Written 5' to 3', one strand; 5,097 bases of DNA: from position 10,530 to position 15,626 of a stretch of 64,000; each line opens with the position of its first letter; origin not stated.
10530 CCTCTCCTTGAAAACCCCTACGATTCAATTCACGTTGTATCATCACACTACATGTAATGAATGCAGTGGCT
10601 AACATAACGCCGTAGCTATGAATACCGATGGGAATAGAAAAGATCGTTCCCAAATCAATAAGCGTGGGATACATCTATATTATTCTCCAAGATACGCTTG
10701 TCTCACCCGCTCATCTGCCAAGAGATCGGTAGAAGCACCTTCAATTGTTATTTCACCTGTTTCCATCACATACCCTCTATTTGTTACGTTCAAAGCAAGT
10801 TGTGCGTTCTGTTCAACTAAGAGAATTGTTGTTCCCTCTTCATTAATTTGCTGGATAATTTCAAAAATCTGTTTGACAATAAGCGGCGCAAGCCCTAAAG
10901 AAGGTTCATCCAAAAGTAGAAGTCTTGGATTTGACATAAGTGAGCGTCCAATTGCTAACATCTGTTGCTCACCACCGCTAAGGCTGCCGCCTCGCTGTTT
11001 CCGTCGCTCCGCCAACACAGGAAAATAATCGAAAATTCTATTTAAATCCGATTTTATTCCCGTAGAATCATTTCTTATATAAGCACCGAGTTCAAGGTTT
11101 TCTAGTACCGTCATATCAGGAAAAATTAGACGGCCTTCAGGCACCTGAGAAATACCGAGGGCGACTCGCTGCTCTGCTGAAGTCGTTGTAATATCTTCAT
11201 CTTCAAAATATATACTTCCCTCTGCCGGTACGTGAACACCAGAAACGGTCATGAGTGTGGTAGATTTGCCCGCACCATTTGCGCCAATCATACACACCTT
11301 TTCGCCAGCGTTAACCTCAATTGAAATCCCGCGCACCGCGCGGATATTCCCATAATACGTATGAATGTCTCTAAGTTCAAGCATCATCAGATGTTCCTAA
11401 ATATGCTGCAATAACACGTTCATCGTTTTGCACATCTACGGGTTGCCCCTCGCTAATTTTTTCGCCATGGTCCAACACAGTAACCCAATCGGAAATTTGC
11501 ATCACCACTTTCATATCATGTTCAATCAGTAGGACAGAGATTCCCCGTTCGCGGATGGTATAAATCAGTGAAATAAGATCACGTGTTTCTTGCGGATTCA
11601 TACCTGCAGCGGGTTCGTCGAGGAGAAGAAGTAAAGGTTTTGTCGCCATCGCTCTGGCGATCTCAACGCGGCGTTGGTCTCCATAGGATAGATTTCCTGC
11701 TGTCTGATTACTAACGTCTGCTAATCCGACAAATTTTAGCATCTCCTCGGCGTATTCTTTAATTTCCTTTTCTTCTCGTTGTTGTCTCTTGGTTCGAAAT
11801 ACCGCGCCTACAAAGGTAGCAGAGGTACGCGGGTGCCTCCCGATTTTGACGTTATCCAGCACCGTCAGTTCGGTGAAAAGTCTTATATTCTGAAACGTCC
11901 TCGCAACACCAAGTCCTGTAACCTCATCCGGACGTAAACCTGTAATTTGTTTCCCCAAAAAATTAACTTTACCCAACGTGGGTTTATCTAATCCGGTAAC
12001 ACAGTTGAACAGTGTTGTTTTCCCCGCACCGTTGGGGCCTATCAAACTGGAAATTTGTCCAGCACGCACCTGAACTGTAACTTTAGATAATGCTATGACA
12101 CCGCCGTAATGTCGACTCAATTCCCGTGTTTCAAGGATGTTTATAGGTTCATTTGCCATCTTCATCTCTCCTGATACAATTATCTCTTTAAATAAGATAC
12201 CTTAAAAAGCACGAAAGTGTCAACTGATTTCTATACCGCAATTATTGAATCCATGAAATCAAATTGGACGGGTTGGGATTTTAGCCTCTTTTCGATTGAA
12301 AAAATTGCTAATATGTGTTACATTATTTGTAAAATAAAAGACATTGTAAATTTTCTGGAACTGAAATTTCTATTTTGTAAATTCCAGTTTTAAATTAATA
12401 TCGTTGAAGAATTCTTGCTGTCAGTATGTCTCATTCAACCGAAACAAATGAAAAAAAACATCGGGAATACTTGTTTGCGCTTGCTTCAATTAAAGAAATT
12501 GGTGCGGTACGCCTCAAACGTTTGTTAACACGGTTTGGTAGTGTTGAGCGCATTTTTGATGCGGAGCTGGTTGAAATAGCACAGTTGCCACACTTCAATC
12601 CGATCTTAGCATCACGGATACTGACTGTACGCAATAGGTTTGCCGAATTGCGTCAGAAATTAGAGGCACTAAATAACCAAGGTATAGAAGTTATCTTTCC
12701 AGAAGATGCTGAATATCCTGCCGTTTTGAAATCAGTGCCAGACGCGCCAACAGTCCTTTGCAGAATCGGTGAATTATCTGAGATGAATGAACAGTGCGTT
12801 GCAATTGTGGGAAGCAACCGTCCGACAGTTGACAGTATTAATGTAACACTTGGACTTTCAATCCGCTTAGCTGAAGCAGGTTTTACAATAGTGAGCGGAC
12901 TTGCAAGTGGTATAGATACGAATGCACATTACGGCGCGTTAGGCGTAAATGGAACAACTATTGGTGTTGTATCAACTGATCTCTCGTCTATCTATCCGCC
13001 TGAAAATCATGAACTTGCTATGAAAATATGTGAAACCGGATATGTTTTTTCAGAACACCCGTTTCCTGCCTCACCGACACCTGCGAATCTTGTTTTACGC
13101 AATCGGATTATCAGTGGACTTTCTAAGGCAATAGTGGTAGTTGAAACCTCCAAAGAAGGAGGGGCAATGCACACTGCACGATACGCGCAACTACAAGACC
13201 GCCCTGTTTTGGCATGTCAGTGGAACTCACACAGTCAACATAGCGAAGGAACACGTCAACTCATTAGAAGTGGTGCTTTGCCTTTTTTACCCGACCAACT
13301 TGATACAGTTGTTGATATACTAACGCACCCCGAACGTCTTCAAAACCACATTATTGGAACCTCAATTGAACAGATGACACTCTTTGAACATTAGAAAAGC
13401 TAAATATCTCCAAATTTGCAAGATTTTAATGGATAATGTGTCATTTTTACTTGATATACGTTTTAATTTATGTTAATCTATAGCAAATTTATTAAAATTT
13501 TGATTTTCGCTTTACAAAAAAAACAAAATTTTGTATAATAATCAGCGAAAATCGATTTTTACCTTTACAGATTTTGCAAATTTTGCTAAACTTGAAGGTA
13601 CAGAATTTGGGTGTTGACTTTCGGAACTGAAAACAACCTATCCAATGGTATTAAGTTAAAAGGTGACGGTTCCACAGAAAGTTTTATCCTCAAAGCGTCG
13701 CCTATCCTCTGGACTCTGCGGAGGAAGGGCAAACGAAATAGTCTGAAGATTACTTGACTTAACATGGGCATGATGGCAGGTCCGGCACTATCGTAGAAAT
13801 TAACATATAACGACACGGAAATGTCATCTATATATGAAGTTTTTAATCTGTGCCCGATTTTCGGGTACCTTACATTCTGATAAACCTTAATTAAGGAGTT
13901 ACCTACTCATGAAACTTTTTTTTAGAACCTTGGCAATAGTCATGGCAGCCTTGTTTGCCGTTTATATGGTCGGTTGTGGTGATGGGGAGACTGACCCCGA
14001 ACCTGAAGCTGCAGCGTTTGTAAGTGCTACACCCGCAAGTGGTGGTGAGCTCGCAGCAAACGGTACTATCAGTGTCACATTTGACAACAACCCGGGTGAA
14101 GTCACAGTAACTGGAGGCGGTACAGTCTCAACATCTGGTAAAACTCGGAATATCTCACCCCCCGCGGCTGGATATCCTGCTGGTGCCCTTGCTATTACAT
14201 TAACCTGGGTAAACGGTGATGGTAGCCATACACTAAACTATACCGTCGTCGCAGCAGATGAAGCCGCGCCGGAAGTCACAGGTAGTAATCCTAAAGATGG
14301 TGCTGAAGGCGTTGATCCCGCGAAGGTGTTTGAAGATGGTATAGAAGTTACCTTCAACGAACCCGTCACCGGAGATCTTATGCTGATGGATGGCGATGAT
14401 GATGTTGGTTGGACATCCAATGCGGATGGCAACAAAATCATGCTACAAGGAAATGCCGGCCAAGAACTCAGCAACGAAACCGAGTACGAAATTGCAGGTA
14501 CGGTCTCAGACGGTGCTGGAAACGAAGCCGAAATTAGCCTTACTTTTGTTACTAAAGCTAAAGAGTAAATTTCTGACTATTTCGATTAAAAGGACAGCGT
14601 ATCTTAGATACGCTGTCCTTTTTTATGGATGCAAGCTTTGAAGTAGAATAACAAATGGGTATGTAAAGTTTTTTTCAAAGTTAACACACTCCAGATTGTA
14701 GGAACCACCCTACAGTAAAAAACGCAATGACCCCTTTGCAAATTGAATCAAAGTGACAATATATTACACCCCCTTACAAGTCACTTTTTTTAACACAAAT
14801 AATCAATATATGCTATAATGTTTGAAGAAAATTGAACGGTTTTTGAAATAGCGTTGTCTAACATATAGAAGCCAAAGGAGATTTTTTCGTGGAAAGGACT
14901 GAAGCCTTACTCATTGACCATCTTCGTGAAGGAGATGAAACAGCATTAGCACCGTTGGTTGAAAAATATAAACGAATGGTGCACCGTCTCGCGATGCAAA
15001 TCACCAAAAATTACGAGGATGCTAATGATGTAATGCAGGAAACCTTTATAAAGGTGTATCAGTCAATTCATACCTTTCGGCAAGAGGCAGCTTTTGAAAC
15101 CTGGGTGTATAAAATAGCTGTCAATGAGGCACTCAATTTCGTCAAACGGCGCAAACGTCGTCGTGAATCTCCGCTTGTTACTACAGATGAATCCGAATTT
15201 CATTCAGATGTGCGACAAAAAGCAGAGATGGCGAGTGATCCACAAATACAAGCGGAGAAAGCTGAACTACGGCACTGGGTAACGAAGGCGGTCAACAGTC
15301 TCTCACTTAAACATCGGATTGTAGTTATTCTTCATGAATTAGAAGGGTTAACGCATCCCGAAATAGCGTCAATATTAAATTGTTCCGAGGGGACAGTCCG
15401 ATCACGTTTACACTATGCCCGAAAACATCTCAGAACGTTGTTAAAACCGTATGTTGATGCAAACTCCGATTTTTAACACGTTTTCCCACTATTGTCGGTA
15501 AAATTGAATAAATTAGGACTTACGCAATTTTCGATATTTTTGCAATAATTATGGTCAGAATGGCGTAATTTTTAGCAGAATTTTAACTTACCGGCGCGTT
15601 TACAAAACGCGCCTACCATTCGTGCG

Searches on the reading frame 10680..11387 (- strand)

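Call 30: search_protein_families(library=ncbifam, proteins=[window:10680-11387:-], max_evalue=0.0001)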
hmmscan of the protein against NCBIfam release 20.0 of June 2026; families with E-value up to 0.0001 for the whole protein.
window:10680-11387:- (235 aa): 186 families (the best 25 are shown)
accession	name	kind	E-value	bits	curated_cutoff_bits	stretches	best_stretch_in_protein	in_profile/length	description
NF008626.0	PRK11614.1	equivalog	3.8e-80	268.7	441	1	2-234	5-236/237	high-affinity branched-chain amino acid ABC transporter ATP-binding protein LivF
TIGR03410.1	urea_trans_UrtE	equivalog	1.1e-68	231.2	285.8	1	3-230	1-226/230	urea ABC transporter ATP-binding subunit UrtE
TIGR04406.1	LPS_export_lptB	equivalog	4.8e-51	173.3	240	1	3-235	2-235/239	LPS export ABC transporter ATP-binding protein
NF008144.0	PRK10895.1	equivalog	2.4e-42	145.1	381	1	7-235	8-237/241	LPS export ABC transporter ATP-binding protein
TIGR03411.1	urea_trans_UrtD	equivalog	3e-40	138.4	304.1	1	1-235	1-242/242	urea ABC transporter ATP-binding protein UrtD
NF008449.1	PRK11300.1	equivalog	1.5e-37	129.3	362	2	128-235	146-254/255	high-affinity branched-chain amino acid ABC transporter ATP-binding protein LivG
TIGR01188.1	drrA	subfamily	2.6e-36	125.5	312.45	1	11-222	2-211/302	daunorubicin resistance ABC transporter, ATP-binding protein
TIGR03265.1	PhnT2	equivalog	1.6e-35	123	457.7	1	2-222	4-222/353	putative 2-aminoethylphosphonate ABC transporter ATP-binding protein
NF040840.2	tungstate_WtpC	equivalog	8.1e-34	117.4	440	1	2-223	1-219/347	tungstate ABC transporter ATP-binding protein WtpC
NF047930.1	ABC_ATP_B6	equivalog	9.5e-34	116.9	670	1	3-213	3-214/510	putative B6 ABC transporter ATP-binding protein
NF043075.1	MMSYN1_0197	equivalog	3.9e-33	114.8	550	1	2-224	2-222/341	spermidine/putrescine ABC transporter ATP-binding protein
NF007027.0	PRK09493.1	equivalog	2.8e-32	112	379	1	2-225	1-226/240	glutamine ABC transporter ATP-binding protein GlnQ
NF011967.0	PRK15439.1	equivalog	3.7e-32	111.4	586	1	2-226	11-231/510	autoinducer 2 ABC transporter ATP-binding protein LsrA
NF010060.0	PRK13537.1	equivalog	7.8e-32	110.4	521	1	2-226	15-237/314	nodulation factor ABC transporter ATP-binding protein NodI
TIGR02315.1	ABC_phnC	equivalog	1e-31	110.2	266.1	1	2-232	1-242/243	phosphonate ABC transporter ATP-binding protein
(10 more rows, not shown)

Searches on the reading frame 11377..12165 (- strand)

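Call 30: search_protein_families(library=ncbifam, proteins=[window:11377-12165:-], max_evalue=0.0001)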
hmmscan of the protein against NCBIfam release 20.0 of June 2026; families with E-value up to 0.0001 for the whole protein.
window:11377-12165:- (262 aa): 186 families (the best 25 are shown)
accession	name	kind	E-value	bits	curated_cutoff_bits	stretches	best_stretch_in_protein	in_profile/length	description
NF008449.1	PRK11300.1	equivalog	4.2e-90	301.4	362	1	9-258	4-254/255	high-affinity branched-chain amino acid ABC transporter ATP-binding protein LivG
TIGR03411.1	urea_trans_UrtD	equivalog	1.3e-62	211.6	304.1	1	10-258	2-242/242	urea ABC transporter ATP-binding protein UrtD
TIGR04406.1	LPS_export_lptB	equivalog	6.4e-49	166.4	240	1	11-258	2-235/239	LPS export ABC transporter ATP-binding protein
TIGR03410.1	urea_trans_UrtE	equivalog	9.7e-43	146.3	285.8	1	11-248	1-222/230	urea ABC transporter ATP-binding subunit UrtE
TIGR03265.1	PhnT2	equivalog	6.8e-41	140.7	457.7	1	10-257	4-236/353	putative 2-aminoethylphosphonate ABC transporter ATP-binding protein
NF047930.1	ABC_ATP_B6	equivalog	8.6e-41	140.1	670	1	10-246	2-224/510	putative B6 ABC transporter ATP-binding protein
NF041861.1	YtfR_transport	equivalog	1.2e-39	136.1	850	1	10-256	1-234/492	galactofuranose ABC transporter, ATP-binding protein YtfR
TIGR01188.1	drrA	subfamily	1.5e-39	136.1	312.45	1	19-246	2-212/302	daunorubicin resistance ABC transporter, ATP-binding protein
TIGR02315.1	ABC_phnC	equivalog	2.1e-39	135.4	266.1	1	10-248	1-236/243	phosphonate ABC transporter ATP-binding protein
NF007253.0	PRK09700.1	equivalog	5e-39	134.2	772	1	11-251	6-238/510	D-allose ABC transporter ATP-binding protein AlsA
TIGR03873.1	F420-0_ABC_ATP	hypoth_equivalog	5.8e-39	133.9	372.4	1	11-255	2-234/256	putative F420-0 ABC transporter ATP-binding protein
NF040905.2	GguA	equivalog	5.8e-39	133.8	810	1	10-255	1-237/500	multiple monosaccharide ABC transporter ATP-binding protein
NF008442.0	PRK11288.1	equivalog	8.3e-39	133.2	689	1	9-257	6-242/504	L-arabinose ABC transporter ATP-binding protein AraG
NF008030.0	PRK10762.1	equivalog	9.5e-39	133.4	745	1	10-253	4-235/501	ribose ABC transporter ATP-binding protein RbsA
TIGR02673.1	FtsE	equivalog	2.6e-38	131.8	264.85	1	11-234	2-213/214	cell division ATP-binding protein FtsE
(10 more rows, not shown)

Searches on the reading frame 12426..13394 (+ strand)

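Call 30: search_protein_families(library=ncbifam, proteins=[window:12426-13394:+], max_evalue=0.0001)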
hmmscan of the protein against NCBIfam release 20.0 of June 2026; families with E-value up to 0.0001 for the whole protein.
window:12426-13394:+ (322 aa): 5 families
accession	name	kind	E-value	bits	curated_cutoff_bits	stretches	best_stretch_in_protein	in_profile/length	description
TIGR00732.1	dprA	equivalog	2.8e-59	200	191.15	1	80-285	2-208/220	DNA-processing protein DprA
NF008007.0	PRK10736.1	equivalog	1.6e-45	155.9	495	1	62-286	49-272/374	DNA-protecting protein DprA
NF010337.0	PRK13766.1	equivalog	1.6e-05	23.3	610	1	6-69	712-775/781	Hef nuclease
TIGR00575.1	dnlj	equivalog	5.6e-05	21.7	444.45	1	13-122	495-601/652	NAD-dependent DNA ligase LigA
NF001824.0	PRK00558.1-5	equivalog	6.8e-05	21.4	451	1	11-67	586-642/652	excinuclease ABC subunit UvrC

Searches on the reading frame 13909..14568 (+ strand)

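Call 43: search_protein_families(library=pfam, proteins=[window:13909-14568:+], max_evalue=0.05)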
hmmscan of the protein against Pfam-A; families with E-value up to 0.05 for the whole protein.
window:13909-14568:+ (219 aa): 3 families
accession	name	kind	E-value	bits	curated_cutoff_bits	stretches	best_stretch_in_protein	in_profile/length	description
PF13205.12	Big_5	-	8.1e-12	46.2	23.6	1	117-215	1-105/105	Bacterial Ig-like domain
PF04234.18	CopC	-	4.6e-07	31.2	23.3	1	36-117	3-80/92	CopC domain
PF07790.16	Pilin_N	-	0.0064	17.8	25.2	0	8-75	15-73/78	Archaeal Type IV pilin, N-terminal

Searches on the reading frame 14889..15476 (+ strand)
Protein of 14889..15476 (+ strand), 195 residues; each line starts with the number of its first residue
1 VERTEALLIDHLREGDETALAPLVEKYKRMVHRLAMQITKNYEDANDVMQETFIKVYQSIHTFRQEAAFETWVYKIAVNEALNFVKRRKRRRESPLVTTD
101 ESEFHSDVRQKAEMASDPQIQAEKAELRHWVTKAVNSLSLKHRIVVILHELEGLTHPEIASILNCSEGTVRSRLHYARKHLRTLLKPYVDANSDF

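Call 43: search_protein_families(library=pfam, proteins=[window:14889-15476:+], max_evalue=0.05)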
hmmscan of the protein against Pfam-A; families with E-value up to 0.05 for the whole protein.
window:14889-15476:+ (195 aa): 10 families
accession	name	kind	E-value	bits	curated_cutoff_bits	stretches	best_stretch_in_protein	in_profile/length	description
PF04542.20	Sigma70_r2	-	4.4e-21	74.9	24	1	23-91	1-71/71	Sigma-70 region 2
PF08281.18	Sigma70_r4_2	-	9.9e-17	60.8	25.7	1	130-181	3-54/54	Sigma-70, region 4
PF04545.22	Sigma70_r4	-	4.3e-11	42.6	24.1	1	135-182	2-49/50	Sigma-70, region 4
PF07638.17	Sigma70_ECF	-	3.3e-10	40.6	21.1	1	8-183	7-181/185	ECF sigma factor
PF13384.12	HTH_23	-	2.8e-06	27.4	24.6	1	138-175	2-39/50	Homeodomain-like domain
PF13551.12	HTH_29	-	0.001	19.5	28.1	1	143-172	1-31/64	Winged helix-turn helix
PF00196.25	GerE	-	0.0033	17.4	23.5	1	151-172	15-36/57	Bacterial regulatory proteins, luxR family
PF12645.13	HTH_16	-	0.0092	16.5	22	1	14-64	9-65/65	Helix-turn-helix domain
PF22233.2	PhyR_sigma-like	-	0.025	14.8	27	0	147-177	13-43/50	Response regulator PhyR, sigma-like domain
PF08280.17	HTH_Mga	-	0.033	14.6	23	0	142-175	8-41/59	M protein trans-acting positive regulator (MGA) HTH domain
